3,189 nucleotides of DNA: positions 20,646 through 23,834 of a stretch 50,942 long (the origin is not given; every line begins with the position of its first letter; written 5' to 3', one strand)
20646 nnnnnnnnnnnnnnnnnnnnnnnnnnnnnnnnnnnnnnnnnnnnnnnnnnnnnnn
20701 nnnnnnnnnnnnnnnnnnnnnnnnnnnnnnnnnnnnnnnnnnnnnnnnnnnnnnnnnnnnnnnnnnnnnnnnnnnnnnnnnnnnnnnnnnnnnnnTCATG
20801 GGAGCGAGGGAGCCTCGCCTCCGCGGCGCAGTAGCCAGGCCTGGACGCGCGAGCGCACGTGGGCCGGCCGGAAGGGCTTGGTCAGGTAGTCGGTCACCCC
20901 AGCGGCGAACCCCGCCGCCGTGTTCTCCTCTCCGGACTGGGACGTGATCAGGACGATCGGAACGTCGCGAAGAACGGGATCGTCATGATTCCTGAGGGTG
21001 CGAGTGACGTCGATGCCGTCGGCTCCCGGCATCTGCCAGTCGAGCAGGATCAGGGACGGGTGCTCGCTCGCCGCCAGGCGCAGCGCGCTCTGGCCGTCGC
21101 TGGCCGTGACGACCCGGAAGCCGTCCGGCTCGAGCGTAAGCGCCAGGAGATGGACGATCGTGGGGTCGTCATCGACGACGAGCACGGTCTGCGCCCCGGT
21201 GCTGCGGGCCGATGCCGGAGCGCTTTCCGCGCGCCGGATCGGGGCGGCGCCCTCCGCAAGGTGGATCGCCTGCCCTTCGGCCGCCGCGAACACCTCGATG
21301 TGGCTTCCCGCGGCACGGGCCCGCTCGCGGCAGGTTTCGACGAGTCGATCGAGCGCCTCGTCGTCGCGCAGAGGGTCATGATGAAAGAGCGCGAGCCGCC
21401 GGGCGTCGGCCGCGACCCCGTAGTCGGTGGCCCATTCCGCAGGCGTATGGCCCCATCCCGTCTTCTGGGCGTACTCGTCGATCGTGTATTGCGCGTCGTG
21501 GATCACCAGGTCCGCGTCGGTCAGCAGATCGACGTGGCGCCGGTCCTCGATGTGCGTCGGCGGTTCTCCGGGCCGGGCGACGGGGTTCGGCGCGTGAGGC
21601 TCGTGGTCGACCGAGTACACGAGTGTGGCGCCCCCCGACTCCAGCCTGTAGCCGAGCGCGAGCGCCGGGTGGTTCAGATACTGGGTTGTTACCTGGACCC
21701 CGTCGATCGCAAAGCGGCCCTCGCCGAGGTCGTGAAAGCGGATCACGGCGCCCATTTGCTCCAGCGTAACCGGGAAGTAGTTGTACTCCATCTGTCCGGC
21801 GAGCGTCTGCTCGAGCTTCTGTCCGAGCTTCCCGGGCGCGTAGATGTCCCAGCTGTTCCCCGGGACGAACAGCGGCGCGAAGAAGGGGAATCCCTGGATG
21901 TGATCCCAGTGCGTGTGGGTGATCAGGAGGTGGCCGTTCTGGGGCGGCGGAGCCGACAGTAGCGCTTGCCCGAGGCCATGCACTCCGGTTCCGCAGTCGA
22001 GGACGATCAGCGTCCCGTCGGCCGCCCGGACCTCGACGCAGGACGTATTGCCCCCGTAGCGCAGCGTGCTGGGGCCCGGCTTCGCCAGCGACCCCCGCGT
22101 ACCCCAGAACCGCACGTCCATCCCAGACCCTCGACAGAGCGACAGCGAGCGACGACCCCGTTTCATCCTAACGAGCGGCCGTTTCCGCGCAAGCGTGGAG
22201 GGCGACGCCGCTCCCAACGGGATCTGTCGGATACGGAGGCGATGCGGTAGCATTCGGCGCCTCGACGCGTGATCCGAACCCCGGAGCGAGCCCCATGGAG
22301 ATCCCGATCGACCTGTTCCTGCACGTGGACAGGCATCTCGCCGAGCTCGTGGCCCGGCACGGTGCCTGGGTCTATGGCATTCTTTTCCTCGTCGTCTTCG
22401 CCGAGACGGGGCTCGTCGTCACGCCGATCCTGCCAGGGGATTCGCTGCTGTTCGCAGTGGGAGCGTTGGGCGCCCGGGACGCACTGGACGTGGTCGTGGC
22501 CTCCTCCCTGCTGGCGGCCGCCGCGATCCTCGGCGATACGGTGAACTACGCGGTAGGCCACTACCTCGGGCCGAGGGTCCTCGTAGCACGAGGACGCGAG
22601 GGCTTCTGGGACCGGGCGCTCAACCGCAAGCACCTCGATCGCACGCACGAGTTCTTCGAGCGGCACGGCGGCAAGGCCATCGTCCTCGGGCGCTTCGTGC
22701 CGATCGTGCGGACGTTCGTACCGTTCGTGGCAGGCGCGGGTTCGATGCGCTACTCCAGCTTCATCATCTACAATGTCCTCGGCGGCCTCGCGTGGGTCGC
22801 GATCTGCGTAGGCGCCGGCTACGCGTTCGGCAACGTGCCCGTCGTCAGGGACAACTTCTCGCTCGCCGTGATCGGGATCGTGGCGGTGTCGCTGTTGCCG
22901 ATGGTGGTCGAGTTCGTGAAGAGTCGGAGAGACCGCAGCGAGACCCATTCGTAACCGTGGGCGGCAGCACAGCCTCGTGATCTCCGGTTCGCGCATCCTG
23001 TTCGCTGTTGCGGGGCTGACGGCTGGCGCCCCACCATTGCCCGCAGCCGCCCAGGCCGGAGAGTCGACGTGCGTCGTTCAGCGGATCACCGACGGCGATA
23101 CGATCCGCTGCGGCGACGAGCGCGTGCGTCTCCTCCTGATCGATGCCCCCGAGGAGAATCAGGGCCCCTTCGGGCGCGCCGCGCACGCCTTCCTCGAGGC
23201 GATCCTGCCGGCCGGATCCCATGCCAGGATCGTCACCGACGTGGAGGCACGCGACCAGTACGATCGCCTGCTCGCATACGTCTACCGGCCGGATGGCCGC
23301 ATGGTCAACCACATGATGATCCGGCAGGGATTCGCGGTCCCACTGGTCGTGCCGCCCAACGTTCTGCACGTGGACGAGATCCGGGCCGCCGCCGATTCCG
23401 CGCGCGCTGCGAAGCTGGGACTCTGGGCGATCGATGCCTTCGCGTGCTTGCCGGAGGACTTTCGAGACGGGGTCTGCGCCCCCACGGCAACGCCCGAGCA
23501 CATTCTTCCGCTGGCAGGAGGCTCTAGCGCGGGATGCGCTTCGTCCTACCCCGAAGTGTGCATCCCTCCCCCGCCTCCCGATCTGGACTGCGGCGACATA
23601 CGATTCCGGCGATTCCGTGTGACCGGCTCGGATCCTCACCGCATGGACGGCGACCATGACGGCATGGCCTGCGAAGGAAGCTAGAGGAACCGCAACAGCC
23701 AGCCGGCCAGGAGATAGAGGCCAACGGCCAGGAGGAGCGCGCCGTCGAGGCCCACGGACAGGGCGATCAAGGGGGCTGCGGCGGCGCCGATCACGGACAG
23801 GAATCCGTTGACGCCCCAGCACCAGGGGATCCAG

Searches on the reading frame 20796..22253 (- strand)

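Call 47: search_protein_families(library=pfam, proteins=[window:20796-22253:-], max_evalue=0.001)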
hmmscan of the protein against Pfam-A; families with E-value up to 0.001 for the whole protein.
window:20796-22253:- (485 aa): 3 families
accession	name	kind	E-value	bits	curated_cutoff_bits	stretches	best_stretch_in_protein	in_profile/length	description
PF00072.30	Response_reg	-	8.8e-28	97.1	30.2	1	357-470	1-110/111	Response regulator receiver domain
PF12706.13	Lactamase_B_2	-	2e-14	54.1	27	1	83-292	3-200/200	Beta-lactamase superfamily domain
PF00753.33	Lactamase_B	-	6.5e-07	29.9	22.7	1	67-131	3-69/196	Metallo-beta-lactamase superfamily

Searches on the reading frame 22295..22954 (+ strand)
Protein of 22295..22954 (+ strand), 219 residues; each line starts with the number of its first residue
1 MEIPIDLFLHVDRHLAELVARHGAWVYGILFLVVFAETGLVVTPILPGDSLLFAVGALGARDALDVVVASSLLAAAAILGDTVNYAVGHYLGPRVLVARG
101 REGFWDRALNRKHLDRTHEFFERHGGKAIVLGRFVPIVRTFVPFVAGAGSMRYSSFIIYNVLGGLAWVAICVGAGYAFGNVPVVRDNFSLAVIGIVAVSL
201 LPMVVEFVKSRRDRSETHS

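Call 47: search_protein_families(library=pfam, proteins=[window:22295-22954:+], max_evalue=0.001)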
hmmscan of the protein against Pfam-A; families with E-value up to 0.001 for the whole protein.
window:22295-22954:+ (219 aa): 1 family
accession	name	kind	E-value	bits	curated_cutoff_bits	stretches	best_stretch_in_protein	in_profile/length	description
PF09335.16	VTT_dom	-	7.9e-23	81.7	33.9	1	46-176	1-122/123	VTT domain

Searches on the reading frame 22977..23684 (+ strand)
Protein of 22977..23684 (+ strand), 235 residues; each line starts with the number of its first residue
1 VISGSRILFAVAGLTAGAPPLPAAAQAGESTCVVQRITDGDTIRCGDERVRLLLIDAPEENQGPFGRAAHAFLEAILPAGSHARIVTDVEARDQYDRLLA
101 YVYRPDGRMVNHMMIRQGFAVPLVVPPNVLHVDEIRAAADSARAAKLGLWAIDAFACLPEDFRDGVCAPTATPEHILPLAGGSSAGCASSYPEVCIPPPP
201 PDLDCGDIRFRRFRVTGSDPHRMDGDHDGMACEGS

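Call 46: search_protein_families(library=pfam, proteins=[window:22977-23684:+], max_evalue=0.001)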
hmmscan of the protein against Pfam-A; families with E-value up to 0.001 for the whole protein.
window:22977-23684:+ (235 aa): 2 families
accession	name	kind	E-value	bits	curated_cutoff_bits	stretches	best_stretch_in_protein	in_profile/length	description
PF00565.23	SNase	-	1.3e-19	71.1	21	1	49-151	1-106/107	Staphylococcal nuclease homologue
PF05901.16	Excalibur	-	0.00018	22.2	22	1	221-233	24-36/36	Excalibur calcium-binding domain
